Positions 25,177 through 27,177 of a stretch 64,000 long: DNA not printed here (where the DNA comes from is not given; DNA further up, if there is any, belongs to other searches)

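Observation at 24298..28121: AT-rich three-gene operon: a one-cysteine E1/ThiF-like adenylyltransferase, a degenerate-MTase / Cys-cluster / GNAT-like fusion and a HAMP-like membrane protein, with no known E1 partner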

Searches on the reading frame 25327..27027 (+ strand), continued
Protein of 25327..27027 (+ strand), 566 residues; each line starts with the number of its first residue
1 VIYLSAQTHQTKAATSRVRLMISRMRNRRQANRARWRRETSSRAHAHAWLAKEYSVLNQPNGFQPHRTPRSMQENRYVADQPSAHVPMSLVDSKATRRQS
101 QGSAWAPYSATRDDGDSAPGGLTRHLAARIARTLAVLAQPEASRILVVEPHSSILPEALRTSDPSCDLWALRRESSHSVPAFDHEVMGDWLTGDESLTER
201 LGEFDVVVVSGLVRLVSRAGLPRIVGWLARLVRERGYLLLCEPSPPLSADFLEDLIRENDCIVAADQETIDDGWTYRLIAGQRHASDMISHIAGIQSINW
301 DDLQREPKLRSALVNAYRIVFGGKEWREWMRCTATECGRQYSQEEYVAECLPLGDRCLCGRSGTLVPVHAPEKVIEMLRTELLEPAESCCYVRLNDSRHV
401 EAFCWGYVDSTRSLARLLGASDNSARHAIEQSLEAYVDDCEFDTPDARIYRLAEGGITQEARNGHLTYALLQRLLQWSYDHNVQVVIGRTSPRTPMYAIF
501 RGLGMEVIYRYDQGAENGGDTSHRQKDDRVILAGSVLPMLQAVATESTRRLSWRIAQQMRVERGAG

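Call 43: find_encoding_contigs(protein=P0024, flank=6000, max_places=2)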
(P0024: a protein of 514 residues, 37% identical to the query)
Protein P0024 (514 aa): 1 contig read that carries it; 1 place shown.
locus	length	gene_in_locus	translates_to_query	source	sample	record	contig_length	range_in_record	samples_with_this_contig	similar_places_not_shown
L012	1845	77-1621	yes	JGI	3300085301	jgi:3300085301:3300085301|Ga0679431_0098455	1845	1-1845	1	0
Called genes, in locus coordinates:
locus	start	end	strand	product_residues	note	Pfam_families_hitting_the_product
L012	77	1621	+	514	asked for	-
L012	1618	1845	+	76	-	?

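Call 56: search_dna_similar(query=window:25540-27027:+, collection=plasmids, mode=protein, max_evalue=0.001, max_rows=15)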
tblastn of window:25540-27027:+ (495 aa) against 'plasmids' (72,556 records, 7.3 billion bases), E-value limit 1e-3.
No match.

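Call 60: search_protein_families(library=padloc, proteins=[window:25540-27027:+], max_evalue=0.01)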
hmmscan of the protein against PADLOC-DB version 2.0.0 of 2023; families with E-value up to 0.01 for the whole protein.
window:25540-27027:+ (495 aa): 0 families

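Call 61: search_protein_families(library=phrogs, proteins=[window:25540-27027:+], max_evalue=0.01)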
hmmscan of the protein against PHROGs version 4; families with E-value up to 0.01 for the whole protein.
window:25540-27027:+ (495 aa): 0 families

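Call 70: search_protein_families(library=pfam, proteins=[L008:3-2174:-, L008:2638-3234:-, L008:3459-4085:+, L008:4089-4844:+, L008:5162-5959:+, L008:6796-7458:+, L008:6840-8069:-, L008:8074-9819:-, L008:9896-11287:-, L007:3-1355:+], max_evalue=0.001)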
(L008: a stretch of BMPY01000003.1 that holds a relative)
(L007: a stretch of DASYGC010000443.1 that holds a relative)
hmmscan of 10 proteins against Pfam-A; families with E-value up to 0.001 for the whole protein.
L008:3-2174:- (724 aa): 4 families
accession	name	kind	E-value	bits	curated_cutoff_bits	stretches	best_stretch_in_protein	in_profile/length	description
PF00082.27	Peptidase_S8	-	6e-34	118.1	21.8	1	265-498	1-259/288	Subtilase family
PF02369.22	Big_1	-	6.2e-05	23.5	34.9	1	143-201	11-75/93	Bacterial Ig-like domain (group 1)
PF24107.1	DUF7382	-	0.0003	21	27.4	1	138-191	9-65/65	Domain of unknown function (DUF7382)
PF13620.12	CarboxypepD_reg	-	0.00069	20.4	32.3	0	156-191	6-43/82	Carboxypeptidase regulatory-like domain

L008:2638-3234:- (198 aa): 0 families

L008:3459-4085:+ (208 aa): 7 families
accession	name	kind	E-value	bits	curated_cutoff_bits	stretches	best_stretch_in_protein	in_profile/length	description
PF12840.13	HTH_20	-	7.2e-12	45.5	27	1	25-72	2-51/51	Helix-turn-helix domain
PF09339.16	HTH_IclR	-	2.5e-06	27.6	22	1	31-70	10-49/52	IclR helix-turn-helix domain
PF12802.13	MarR_2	-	9.2e-06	26.2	27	1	31-76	9-57/61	MarR family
PF25212.1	HVO_A0114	-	1.9e-05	24.8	27.6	1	11-77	6-74/84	HVO_A0114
PF01978.25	TrmB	-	3.1e-05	24.2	25.6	1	37-76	20-59/68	Sugar-specific transcriptional regulator TrmB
PF13412.12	HTH_24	-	3.2e-05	23.8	21.9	1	45-70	23-48/48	Winged helix-turn-helix DNA-binding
PF01022.26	HTH_5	-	0.00045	20.5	22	1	26-70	1-46/47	Bacterial regulatory protein, arsR family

L008:4089-4844:+ (251 aa): 2 families
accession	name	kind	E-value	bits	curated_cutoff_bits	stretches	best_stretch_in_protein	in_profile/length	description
PF08327.17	AHSA1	-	1.5e-14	54.7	22.1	1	14-133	1-124/125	Activator of Hsp90 ATPase homolog 1-like protein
PF10604.15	Polyketide_cyc2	-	2.6e-11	44.4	27.4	1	6-100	3-103/142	Polyketide cyclase / dehydrase and lipid transport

L008:5162-5959:+ (265 aa): 1 family
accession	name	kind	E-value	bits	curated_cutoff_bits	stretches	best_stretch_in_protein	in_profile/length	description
PF00899.27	ThiF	-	2e-27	96.3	28.1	1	7-254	1-220/238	ThiF family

L008:6796-7458:+ (220 aa): 0 families

L008:6840-8069:- (409 aa): 3 families
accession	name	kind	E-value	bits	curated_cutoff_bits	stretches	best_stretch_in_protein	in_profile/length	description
PF06722.18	EryCIII-like_C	-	2.5e-17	63.6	31.7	1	276-390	12-126/145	Erythromycin biosynthesis protein CIII-like, C-terminal domain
PF00201.24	UDPGT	-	2.8e-10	40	19.5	1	179-377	207-407/499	UDP-glucoronosyl and UDP-glucosyl transferase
PF04101.22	Glyco_tran_28_C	-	3.2e-06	27.7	22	1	295-384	55-149/166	Glycosyltransferase family 28 C-terminal domain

L008:8074-9819:- (581 aa): 1 family
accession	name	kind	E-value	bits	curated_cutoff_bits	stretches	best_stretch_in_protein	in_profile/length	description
PF00501.34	AMP-binding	-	2e-42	145.8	29.9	1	60-439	2-381/384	AMP-binding enzyme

L008:9896-11287:- (463 aa): 1 family
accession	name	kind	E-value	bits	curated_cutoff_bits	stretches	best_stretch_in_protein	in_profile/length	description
PF07690.21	MFS_1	-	1.4e-49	169.3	33.4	1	13-400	2-346/347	Major Facilitator Superfamily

L007:3-1355:+ (450 aa): 4 families
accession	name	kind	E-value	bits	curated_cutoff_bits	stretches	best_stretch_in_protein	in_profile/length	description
PF02826.25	2-Hacid_dh_C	-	3.1e-57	193.2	25.1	1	13-193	1-178/178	D-isomer specific 2-hydroxyacid dehydrogenase, NAD binding domain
PF19304.4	PGDH_inter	-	1.2e-24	87.2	27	1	237-337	2-101/119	D-3-phosphoglycerate dehydrogenase intervening domain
PF01842.31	ACT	-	7.1e-11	42.1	27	1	368-439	1-64/66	ACT domain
PF00389.36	2-Hacid_dh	-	0.00052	20.1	24.6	1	1-225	91-134/134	D-isomer specific 2-hydroxyacid dehydrogenase, catalytic domain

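Call 103: search_protein_families(library=pfam, proteins=[L011:1088-3379:-, L011:3239-4765:+, L011:4769-5905:+, L011:5935-6615:+, L011:6934-8319:+, L011:8725-9879:-], max_evalue=0.01)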
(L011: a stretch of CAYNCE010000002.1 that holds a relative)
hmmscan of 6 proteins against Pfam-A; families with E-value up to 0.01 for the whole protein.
L011:1088-3379:- (763 aa): 9 families
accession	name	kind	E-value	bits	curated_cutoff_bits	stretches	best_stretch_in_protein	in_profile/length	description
PF01653.23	DNA_ligase_aden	-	4.7e-78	262.6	27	1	135-395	3-253/253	NAD-dependent DNA ligase adenylation domain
PF03120.22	DNA_ligase_OB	-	2e-32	111.3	32.9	1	399-475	2-78/79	NAD-dependent DNA ligase OB-fold domain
PF00533.33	BRCT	-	1.3e-17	64.2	21.3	1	692-761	7-77/78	BRCA1 C Terminus (BRCT) domain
PF12826.13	HHH_2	-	1.6e-14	54.2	27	2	628-666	26-64/64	Helix-hairpin-helix motif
PF03119.21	DNA_ligase_ZBD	-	2.7e-09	37.2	25.8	1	484-508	1-25/27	NAD-dependent DNA ligase C4 zinc finger domain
PF22745.1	Nlig-Ia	-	4.3e-07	30.9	27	1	71-120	3-52/92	DNA ligase-like, N-terminal NAD+-binding domain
PF14520.12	HHH_5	-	7.3e-07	30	27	1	526-578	6-57/57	Helix-hairpin-helix domain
PF12738.14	PTCB-BRCT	-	7.5e-07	29.5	22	1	701-754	7-60/63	twin BRCT domain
PF00633.29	HHH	-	0.00075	19.7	24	1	632-656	6-30/30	Helix-hairpin-helix motif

L011:3239-4765:+ (508 aa): 1 family
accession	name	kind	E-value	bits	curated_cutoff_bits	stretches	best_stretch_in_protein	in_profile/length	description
PF00221.24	Lyase_aromatic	-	1e-187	624.9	27.3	1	20-482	1-465/466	Aromatic amino acid lyase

L011:4769-5905:+ (378 aa): 3 families
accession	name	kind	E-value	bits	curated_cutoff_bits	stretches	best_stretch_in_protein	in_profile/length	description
PF01546.33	Peptidase_M20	-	7.1e-27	95.1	24.6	1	72-377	2-205/206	Peptidase family M20/M25/M40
PF07687.19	M20_dimer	-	3.4e-13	49.9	21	1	172-274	3-99/107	Peptidase dimerisation domain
PF04389.22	Peptidase_M28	-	4.9e-06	26.8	21.3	1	56-146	1-75/193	Peptidase family M28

L011:5935-6615:+ (226 aa): 2 families
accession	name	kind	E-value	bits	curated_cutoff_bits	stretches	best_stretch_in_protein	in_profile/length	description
PF00583.31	Acetyltransf_1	-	1.3e-09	38.7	20.7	1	67-196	11-116/116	Acetyltransferase (GNAT) family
PF13508.13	Acetyltransf_7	-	1.8e-05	25.5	27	1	89-196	2-82/84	Acetyltransferase (GNAT) domain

L011:6934-8319:+ (461 aa): 4 families
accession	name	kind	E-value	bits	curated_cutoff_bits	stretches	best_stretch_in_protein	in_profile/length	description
PF13393.11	tRNA-synt_His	-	5e-40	138.1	25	1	11-350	1-308/308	Histidyl-tRNA synthetase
PF03129.25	HGTP_anticodon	-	2.2e-13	50.6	21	1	368-458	1-93/94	Anticodon binding domain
PF00587.30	tRNA-synt_2b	-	4.4e-06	27.3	29.3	1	107-212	36-110/179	tRNA synthetase class II core domain (G, H, P, S and T)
PF00152.25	tRNA-synt_2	-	0.0011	18.6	25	0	110-192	94-180/308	tRNA synthetases class II (D, K and N)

L011:8725-9879:- (384 aa): 3 families
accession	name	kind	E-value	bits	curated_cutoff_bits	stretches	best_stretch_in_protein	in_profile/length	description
PF13635.12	DUF4143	-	8.3e-51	172.3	28.1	1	173-332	1-160/160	Domain of unknown function (DUF4143)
PF13173.12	AAA_14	-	7e-30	104.1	27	1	19-134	3-128/129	AAA domain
PF13401.12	AAA_22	-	7.3e-05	23.5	27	0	70-107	87-126/130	AAA domain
